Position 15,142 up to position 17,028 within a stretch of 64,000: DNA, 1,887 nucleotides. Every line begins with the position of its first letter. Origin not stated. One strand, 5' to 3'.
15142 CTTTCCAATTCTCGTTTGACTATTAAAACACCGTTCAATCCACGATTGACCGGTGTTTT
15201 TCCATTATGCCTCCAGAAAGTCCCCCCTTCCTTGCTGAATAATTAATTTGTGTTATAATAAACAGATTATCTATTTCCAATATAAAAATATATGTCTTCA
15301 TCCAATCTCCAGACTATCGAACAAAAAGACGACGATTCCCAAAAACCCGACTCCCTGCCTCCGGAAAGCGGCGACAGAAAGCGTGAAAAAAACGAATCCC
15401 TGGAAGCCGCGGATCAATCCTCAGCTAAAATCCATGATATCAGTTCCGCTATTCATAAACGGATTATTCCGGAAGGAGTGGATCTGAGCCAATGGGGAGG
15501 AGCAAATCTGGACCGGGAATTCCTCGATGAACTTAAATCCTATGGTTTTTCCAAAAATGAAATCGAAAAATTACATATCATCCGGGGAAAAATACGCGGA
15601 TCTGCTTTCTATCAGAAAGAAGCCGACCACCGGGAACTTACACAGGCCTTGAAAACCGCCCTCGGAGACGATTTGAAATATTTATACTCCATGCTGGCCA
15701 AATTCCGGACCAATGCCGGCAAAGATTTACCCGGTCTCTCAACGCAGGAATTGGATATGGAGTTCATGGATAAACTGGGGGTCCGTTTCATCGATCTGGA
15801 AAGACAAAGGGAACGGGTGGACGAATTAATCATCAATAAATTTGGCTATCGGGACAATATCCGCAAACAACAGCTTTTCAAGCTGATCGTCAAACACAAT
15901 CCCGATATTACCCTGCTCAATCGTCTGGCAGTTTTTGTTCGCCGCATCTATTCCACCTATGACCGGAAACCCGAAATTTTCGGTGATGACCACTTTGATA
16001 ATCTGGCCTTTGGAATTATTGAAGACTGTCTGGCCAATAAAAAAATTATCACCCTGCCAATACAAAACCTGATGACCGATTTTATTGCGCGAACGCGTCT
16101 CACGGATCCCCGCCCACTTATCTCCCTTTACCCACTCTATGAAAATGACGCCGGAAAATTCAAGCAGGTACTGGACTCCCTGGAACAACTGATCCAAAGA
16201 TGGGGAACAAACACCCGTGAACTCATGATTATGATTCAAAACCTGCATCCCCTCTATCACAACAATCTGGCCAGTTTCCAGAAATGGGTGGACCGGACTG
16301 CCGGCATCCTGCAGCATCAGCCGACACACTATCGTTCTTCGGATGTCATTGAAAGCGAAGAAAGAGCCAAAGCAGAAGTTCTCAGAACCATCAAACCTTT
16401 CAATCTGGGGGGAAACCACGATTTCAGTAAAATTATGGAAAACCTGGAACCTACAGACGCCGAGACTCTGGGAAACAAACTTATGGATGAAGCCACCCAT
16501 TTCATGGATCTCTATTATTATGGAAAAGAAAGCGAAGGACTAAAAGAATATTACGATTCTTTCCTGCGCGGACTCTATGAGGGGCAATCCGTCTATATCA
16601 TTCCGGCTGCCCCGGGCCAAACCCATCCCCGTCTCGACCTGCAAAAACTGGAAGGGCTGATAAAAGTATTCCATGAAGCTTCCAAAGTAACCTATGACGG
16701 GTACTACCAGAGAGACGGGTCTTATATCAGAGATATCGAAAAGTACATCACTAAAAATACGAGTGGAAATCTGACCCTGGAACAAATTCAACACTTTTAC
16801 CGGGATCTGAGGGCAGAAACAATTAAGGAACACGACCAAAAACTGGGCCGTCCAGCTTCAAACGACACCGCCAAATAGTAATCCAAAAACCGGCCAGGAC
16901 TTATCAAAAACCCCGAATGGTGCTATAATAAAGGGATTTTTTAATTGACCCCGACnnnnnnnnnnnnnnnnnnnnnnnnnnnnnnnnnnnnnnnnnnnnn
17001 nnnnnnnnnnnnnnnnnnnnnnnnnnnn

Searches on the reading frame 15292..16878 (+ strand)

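Call 66: search_protein_families(library=pfam, proteins=[window:15292-16878:+], max_evalue=0.0001)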
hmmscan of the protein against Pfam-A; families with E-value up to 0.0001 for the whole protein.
window:15292-16878:+ (528 aa): 0 families

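Call 74: search_protein_families(library=pfam, proteins=[window:15292-16878:+], max_evalue=5)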
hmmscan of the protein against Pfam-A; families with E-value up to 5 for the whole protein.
window:15292-16878:+ (528 aa): 2 families
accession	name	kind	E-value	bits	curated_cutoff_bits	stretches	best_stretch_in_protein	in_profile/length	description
PF16226.10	DUF4885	-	0.013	15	34.4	1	93-158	196-262/325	Domain of unknown function (DUF4885)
PF05791.16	Bacillus_HBL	-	0.072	13.4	29.1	1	285-343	98-156/177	Bacillus haemolytic enterotoxin (HBL)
